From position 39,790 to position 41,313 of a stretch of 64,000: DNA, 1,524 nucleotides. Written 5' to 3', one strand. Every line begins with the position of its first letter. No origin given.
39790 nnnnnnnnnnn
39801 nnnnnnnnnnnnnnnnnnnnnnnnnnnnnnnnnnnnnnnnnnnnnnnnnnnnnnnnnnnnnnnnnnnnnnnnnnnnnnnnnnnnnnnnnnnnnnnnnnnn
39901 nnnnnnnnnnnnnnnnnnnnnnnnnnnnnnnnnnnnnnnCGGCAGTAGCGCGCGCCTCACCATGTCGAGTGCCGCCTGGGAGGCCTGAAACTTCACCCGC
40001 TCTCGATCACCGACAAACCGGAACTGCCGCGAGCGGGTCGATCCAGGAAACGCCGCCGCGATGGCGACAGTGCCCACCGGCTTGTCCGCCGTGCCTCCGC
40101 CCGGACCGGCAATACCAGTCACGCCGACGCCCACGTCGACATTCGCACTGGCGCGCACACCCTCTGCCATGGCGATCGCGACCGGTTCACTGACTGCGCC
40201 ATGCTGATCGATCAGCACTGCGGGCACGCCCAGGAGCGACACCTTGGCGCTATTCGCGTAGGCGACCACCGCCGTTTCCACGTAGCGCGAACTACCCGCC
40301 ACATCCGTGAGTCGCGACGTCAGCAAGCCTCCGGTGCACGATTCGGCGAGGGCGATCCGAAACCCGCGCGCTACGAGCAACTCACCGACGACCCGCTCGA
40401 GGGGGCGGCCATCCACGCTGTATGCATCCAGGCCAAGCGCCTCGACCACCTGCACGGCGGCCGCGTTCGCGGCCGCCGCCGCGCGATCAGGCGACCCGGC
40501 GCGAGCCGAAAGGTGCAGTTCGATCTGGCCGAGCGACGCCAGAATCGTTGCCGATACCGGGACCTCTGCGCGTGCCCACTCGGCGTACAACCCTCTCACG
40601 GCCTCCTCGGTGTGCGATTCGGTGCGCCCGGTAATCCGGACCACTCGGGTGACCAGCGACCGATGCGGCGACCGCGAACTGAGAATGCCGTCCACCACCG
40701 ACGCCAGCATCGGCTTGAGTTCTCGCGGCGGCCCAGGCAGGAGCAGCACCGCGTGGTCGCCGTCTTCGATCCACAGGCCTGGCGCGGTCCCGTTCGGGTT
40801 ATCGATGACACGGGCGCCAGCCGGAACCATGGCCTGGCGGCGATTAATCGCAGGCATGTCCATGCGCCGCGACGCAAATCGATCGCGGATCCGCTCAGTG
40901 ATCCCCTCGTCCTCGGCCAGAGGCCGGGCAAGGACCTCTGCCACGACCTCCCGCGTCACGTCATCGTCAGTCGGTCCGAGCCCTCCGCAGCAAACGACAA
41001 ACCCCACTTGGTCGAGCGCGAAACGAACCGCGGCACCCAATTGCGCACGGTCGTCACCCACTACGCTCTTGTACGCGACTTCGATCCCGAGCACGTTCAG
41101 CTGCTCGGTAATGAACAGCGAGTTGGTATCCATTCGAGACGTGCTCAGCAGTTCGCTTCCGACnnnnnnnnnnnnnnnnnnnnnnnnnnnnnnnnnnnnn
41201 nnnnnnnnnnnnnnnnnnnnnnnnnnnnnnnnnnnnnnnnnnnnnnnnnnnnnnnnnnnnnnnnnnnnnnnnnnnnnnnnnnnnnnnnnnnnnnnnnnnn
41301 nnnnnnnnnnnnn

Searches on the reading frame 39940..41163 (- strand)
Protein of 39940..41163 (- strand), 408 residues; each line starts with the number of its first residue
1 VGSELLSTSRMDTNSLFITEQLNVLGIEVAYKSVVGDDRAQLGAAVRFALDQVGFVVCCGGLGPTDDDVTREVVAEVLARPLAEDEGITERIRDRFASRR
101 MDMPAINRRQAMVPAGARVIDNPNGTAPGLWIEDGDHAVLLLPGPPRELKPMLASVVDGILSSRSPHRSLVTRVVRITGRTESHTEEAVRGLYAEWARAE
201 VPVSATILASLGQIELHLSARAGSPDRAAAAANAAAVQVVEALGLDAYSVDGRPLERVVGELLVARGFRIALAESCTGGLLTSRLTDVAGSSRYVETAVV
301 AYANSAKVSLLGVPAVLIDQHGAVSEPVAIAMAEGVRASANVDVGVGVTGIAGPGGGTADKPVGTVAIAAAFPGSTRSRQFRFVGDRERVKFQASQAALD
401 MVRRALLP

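Call 64: find_homologous_proteins(query=window:39940-41163:-, max_evalue=1e-40)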
Query window:39940-41163:- (408 aa): 7999 proteins with E <= 1e-40 among 8000 candidates; the best 120 are listed.
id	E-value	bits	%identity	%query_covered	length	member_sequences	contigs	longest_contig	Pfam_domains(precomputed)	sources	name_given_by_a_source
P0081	1.5e-251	852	99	100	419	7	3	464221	PF18146.7,PF00994.30,PF02464.24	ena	-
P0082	9.5e-228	774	90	100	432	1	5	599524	PF00994.30,PF02464.24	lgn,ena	-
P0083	4.2e-226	768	89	100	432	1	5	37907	PF00994.30,PF02464.24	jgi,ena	jgi:nicotinamide-nucleotide amidase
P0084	3.1e-224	762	89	100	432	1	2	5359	PF00994.30,PF02464.24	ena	-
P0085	5.5e-223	758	89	100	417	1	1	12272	PF00994.30,PF02464.24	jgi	jgi:nicotinamide-nucleotide amidase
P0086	3.3e-222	755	88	100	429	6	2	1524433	PF18146.7,PF00994.30,PF02464.24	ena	-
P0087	3.2e-219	746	87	100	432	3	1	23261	PF00994.30,PF02464.24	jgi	-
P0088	2.9e-211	719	82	100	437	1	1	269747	PF00994.30,PF02464.24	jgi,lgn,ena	-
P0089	2.1e-207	707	82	100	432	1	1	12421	PF18146.7,PF00994.30,PF02464.24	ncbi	-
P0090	3.1e-206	703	82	100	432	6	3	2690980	PF18146.7,PF00994.30,PF02464.24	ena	-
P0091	6.1e-205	699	82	100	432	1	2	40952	PF18146.7,PF00994.30,PF02464.24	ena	-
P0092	1.5e-204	697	81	100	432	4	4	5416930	PF00994.30,PF02464.24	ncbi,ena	-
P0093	2.0e-204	697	82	100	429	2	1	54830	PF18146.7,PF00994.30,PF02464.24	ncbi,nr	ncbi:MAG: competence/damage-inducible protein A [Acidobacteria bacterium]|nr:competence/damage-induc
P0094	2.6e-204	697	81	100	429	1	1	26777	PF00994.30,PF02464.24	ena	-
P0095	5.9e-204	695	81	100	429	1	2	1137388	PF00994.30,PF02464.24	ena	-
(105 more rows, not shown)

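Call 65: find_encoding_contigs(protein=P0081, flank=10000, max_places=4)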
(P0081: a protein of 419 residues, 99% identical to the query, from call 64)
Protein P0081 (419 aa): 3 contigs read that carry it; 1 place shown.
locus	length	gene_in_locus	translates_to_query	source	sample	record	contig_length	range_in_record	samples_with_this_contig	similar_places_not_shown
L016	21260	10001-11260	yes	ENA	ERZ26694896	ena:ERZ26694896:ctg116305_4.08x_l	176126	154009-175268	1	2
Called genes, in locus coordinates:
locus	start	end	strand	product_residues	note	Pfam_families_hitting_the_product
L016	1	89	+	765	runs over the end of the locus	PF19312:NtrY_N (weak), PF13596:PAS_10 (faint), PF00672:HAMP, PF00989:PAS, PF08448:PAS_4 (weak), PF00512:HisKA, PF02518:HATPase_c, PF13589:HATPase_c_3 (weak)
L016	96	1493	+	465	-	PF00072:Response_reg, PF00158:Sigma54_activat, PF14532:Sigma54_activ_2, PF00004:AAA, PF07728:AAA_5, PF25601:AAA_lid_14, PF02954:HTH_8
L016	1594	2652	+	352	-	PF01168:Ala_racemase_N, PF14031:D-ser_dehydrat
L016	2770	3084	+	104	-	PF13577:SnoaL_4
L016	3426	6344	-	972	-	PF01565:FAD_binding_4, PF02913:FAD-oxidase_C, PF13183:Fer4_8, PF13534:Fer4_17 (weak), PF02754:CCG (faint)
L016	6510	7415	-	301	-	PF07837:FTCD_N, PF02971:FTCD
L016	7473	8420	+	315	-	PF07719:TPR_2 (faint)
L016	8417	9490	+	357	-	PF06271:RDD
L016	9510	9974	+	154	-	PF04608:PgpA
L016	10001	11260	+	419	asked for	PF00994:MoCF_biosynth, PF18146:CinA_KH (faint), PF02464:CinA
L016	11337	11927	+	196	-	PF02660:G3P_acyltransf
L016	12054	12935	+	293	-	PF01210:NAD_Gly3P_dh_N, PF07479:NAD_Gly3P_dh_C, PF20618:GPD_NAD_C_bact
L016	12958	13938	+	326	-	PF02881:SRP54_N (weak), PF00448:SRP54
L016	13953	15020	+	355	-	PF00383:dCMP_cyt_deam_1, PF01872:RibD_C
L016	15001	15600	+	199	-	PF00677:Lum_binding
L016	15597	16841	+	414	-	PF00926:DHBP_synthase, PF00925:GTP_cyclohydro2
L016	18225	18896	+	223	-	PF04055:Radical_SAM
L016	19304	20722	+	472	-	PF02881:SRP54_N, PF00448:SRP54, PF02978:SRP_SPB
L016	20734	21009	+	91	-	PF00886:Ribosomal_S16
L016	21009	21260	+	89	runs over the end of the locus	PF13083:KH_KhpA-B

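Call 66: find_encoding_contigs(protein=P0082, flank=10000, max_places=3)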
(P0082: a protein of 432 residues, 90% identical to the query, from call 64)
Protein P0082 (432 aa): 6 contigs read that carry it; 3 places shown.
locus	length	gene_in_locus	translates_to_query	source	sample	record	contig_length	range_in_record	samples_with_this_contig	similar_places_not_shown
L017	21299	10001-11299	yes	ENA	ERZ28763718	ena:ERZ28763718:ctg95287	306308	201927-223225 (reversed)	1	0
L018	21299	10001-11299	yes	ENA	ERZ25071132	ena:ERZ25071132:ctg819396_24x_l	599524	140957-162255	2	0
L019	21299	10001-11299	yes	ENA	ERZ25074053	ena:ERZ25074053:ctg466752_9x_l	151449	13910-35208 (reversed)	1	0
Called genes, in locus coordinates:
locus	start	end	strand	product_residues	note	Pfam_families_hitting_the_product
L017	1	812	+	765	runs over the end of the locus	PF19312:NtrY_N (weak), PF13596:PAS_10 (faint), PF00672:HAMP, PF00989:PAS, PF08448:PAS_4 (weak), PF00512:HisKA, PF02518:HATPase_c, PF13589:HATPase_c_3 (faint)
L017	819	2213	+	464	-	PF00072:Response_reg, PF00158:Sigma54_activat, PF14532:Sigma54_activ_2, PF00004:AAA (weak), PF07728:AAA_5 (weak), PF25601:AAA_lid_14, PF02954:HTH_8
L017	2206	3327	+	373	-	PF01168:Ala_racemase_N, PF14031:D-ser_dehydrat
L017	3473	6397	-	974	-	PF01565:FAD_binding_4, PF02913:FAD-oxidase_C, PF13183:Fer4_8, PF13534:Fer4_17 (weak)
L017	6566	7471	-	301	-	PF07837:FTCD_N, PF02971:FTCD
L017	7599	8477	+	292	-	PF07719:TPR_2 (faint)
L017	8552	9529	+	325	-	PF06271:RDD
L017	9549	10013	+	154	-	PF04608:PgpA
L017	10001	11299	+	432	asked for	PF00994:MoCF_biosynth, PF02464:CinA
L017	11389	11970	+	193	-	PF02660:G3P_acyltransf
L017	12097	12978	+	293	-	PF01210:NAD_Gly3P_dh_N, PF07479:NAD_Gly3P_dh_C, PF20618:GPD_NAD_C_bact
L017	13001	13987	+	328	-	PF02881:SRP54_N (weak), PF13604:AAA_30 (weak), PF00448:SRP54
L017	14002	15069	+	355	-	PF00383:dCMP_cyt_deam_1, PF01872:RibD_C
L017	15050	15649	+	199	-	PF00677:Lum_binding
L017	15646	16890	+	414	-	PF00926:DHBP_synthase, PF00925:GTP_cyclohydro2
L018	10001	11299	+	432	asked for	PF00994:MoCF_biosynth, PF02464:CinA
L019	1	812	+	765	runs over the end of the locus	PF19312:NtrY_N (weak), PF13596:PAS_10 (faint), PF00672:HAMP, PF00989:PAS, PF08448:PAS_4 (weak), PF00512:HisKA, PF02518:HATPase_c, PF13589:HATPase_c_3 (faint)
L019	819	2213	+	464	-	PF00072:Response_reg, PF00158:Sigma54_activat, PF14532:Sigma54_activ_2, PF00004:AAA (weak), PF07728:AAA_5, PF25601:AAA_lid_14, PF02954:HTH_8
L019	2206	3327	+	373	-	PF01168:Ala_racemase_N, PF14031:D-ser_dehydrat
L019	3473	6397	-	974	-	PF01565:FAD_binding_4, PF02913:FAD-oxidase_C, PF13183:Fer4_8, PF13534:Fer4_17 (weak)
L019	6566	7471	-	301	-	PF07837:FTCD_N, PF02971:FTCD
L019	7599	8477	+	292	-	PF07719:TPR_2 (faint)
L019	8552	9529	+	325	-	PF06271:RDD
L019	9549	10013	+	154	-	PF04608:PgpA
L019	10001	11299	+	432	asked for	PF00994:MoCF_biosynth, PF02464:CinA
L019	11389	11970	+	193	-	PF02660:G3P_acyltransf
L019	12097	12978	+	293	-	PF01210:NAD_Gly3P_dh_N, PF07479:NAD_Gly3P_dh_C, PF20618:GPD_NAD_C_bact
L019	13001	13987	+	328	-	PF02881:SRP54_N (weak), PF13604:AAA_30 (weak), PF00448:SRP54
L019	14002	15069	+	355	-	PF00383:dCMP_cyt_deam_1, PF01872:RibD_C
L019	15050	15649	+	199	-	PF00677:Lum_binding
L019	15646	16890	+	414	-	PF00926:DHBP_synthase, PF00925:GTP_cyclohydro2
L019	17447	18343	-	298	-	PF02219:MTHFR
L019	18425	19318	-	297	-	PF00753:Lactamase_B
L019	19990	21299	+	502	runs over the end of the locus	PF00939:Na_sulph_symp, PF03600:CitMHS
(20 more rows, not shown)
